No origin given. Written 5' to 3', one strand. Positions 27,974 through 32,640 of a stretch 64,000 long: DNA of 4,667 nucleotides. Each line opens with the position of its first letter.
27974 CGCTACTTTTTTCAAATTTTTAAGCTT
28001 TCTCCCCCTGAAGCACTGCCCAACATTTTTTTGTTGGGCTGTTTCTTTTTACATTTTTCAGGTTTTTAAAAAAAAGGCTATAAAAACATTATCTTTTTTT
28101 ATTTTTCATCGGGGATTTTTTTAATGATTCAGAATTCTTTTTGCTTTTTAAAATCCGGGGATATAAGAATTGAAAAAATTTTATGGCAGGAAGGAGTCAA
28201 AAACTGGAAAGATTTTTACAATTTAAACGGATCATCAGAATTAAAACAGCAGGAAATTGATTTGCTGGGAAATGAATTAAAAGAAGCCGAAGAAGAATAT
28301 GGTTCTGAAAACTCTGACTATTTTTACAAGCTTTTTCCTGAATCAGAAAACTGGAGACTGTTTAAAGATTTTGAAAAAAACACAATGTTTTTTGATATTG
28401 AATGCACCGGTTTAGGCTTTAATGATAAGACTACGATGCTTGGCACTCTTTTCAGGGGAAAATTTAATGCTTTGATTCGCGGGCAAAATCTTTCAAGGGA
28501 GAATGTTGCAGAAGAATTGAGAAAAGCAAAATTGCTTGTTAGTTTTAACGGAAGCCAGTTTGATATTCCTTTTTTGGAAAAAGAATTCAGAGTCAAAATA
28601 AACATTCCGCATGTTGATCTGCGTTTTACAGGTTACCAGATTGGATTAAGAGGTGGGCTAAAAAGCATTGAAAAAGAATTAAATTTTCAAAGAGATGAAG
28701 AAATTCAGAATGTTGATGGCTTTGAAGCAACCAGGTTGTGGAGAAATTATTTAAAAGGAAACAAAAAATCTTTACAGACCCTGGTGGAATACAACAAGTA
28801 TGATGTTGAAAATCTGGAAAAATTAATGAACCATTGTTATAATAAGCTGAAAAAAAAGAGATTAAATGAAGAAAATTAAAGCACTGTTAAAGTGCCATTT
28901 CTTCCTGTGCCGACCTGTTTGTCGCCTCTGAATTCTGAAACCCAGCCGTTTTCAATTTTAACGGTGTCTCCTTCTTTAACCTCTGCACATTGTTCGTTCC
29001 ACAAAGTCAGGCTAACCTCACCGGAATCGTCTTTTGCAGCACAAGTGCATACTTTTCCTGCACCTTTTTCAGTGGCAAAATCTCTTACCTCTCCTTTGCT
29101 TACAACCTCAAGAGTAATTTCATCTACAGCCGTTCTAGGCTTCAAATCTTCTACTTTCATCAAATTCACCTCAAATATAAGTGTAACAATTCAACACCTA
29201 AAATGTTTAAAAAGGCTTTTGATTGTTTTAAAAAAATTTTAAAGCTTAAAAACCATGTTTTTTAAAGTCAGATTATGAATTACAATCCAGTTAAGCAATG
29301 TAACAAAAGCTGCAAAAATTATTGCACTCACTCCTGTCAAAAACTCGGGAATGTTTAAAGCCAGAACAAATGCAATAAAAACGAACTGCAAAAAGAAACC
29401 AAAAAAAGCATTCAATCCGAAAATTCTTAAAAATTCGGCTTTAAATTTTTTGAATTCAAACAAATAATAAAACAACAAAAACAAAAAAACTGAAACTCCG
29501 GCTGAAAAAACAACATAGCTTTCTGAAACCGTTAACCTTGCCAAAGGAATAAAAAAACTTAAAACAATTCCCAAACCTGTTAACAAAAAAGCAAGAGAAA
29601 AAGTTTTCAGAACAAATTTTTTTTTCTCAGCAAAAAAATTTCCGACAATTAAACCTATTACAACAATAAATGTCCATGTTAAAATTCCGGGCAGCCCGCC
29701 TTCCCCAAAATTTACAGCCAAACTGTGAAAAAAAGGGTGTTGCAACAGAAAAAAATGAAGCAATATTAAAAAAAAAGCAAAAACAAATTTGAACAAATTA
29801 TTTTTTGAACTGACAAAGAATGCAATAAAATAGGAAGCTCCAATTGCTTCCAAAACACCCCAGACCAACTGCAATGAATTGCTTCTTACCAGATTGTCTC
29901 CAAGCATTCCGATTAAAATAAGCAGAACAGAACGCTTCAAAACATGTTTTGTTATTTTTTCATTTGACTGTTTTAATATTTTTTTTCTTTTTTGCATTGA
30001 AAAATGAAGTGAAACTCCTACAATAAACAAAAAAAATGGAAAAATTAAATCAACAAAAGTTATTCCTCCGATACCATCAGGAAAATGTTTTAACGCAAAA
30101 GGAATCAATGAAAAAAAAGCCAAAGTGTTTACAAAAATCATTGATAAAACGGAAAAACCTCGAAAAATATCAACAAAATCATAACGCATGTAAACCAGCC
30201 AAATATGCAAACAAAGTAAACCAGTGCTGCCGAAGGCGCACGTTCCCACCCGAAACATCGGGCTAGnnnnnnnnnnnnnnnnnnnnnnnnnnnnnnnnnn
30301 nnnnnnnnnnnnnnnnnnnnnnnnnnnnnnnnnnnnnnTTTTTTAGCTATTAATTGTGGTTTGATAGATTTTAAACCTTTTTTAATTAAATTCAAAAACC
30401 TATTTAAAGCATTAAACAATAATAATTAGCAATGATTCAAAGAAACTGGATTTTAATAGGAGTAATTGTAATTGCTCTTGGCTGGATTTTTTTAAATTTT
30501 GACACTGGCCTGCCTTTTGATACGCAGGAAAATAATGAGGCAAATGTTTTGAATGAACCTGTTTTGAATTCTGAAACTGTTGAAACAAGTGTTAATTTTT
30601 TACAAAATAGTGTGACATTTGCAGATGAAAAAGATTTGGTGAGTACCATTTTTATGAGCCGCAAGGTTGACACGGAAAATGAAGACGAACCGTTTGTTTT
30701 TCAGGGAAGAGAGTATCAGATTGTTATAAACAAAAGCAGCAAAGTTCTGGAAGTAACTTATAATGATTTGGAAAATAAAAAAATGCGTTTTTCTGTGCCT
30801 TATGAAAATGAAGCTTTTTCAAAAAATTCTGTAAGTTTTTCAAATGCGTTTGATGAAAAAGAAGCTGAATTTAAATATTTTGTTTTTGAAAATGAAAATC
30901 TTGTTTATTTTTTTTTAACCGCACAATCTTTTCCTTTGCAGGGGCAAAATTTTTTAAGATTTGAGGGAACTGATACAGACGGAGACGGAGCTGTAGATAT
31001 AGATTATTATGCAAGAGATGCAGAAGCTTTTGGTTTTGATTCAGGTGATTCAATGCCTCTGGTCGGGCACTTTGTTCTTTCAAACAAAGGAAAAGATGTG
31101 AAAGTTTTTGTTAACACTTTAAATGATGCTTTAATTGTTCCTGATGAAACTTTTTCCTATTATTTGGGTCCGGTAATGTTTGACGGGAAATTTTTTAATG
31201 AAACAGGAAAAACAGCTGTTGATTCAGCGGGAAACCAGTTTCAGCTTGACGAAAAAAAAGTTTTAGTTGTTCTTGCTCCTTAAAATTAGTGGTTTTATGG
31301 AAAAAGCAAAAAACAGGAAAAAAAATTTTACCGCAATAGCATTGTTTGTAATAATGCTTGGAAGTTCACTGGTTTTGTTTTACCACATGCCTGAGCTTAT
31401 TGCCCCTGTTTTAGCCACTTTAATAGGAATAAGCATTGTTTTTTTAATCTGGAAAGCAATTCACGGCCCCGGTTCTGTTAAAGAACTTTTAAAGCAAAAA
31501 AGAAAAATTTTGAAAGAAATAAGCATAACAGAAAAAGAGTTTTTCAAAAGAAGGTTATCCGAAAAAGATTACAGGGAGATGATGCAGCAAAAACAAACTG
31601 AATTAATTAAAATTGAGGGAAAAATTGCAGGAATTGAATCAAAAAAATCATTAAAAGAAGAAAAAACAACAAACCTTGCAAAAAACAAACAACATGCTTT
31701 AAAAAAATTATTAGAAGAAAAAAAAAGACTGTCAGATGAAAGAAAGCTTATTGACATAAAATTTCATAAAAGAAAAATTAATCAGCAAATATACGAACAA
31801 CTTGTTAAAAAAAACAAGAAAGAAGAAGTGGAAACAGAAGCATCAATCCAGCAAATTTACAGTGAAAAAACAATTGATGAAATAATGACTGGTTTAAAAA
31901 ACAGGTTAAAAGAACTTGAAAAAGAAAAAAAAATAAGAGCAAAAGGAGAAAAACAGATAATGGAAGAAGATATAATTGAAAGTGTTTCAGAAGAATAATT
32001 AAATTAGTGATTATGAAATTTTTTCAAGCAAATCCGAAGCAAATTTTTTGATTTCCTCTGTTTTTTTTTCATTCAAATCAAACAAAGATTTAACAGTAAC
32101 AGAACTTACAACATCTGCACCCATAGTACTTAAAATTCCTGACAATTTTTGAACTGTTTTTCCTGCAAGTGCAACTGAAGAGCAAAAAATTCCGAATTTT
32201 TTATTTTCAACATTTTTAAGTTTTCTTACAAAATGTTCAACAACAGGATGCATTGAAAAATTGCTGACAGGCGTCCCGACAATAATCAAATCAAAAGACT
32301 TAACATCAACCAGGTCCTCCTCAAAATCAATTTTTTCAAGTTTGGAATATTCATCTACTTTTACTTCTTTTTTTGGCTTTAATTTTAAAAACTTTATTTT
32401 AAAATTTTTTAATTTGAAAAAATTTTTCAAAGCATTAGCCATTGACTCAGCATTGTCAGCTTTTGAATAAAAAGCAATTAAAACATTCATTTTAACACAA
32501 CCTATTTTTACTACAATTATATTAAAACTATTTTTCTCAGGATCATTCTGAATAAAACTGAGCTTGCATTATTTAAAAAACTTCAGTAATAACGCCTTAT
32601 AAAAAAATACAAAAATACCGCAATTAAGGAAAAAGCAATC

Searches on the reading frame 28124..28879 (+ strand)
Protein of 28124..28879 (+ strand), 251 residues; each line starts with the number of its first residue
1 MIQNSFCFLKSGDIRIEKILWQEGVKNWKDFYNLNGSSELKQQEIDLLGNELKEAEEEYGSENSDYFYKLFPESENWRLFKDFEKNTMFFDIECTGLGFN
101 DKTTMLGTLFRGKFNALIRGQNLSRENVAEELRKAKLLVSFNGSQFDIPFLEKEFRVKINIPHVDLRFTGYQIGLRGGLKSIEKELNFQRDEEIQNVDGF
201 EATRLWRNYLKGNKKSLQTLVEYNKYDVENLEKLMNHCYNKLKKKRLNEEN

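Call 35: search_protein_families(library=pfam, proteins=[window:28124-28879:+])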
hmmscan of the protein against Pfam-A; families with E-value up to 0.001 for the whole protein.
window:28124-28879:+ (251 aa): 1 family
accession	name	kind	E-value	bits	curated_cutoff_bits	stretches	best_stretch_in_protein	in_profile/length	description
PF13482.12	RNase_H_2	-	3.5e-34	118.6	22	1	88-238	1-164/165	RNase_H superfamily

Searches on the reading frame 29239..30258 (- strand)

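Call 19: search_protein_families(library=pfam, proteins=[window:29239-30258:-])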
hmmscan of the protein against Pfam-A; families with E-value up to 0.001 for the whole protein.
window:29239-30258:- (339 aa): 2 families
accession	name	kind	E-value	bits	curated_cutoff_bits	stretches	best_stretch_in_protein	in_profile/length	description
PF07786.18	HGSNAT_cat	-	9.4e-11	42.1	22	1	25-216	1-193/222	Heparan-alpha-glucosaminide N-acetyltransferase, catalytic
PF16401.11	DUF5009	-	1e-09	38.6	25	1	28-118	4-101/260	Domain of unknown function (DUF5009)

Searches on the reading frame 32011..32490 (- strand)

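Call 35: search_protein_families(library=pfam, proteins=[window:32011-32490:-])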
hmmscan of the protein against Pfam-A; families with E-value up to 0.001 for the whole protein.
window:32011-32490:- (159 aa): 2 families
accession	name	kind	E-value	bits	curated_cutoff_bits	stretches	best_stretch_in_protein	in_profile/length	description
PF03358.20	FMN_red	-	1.6e-05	24.9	24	1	11-133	13-145/152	NADPH-dependent FMN reductase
PF12724.12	Flavodoxin_5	-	1.9e-05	25.5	27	1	56-114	34-93/145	Flavodoxin domain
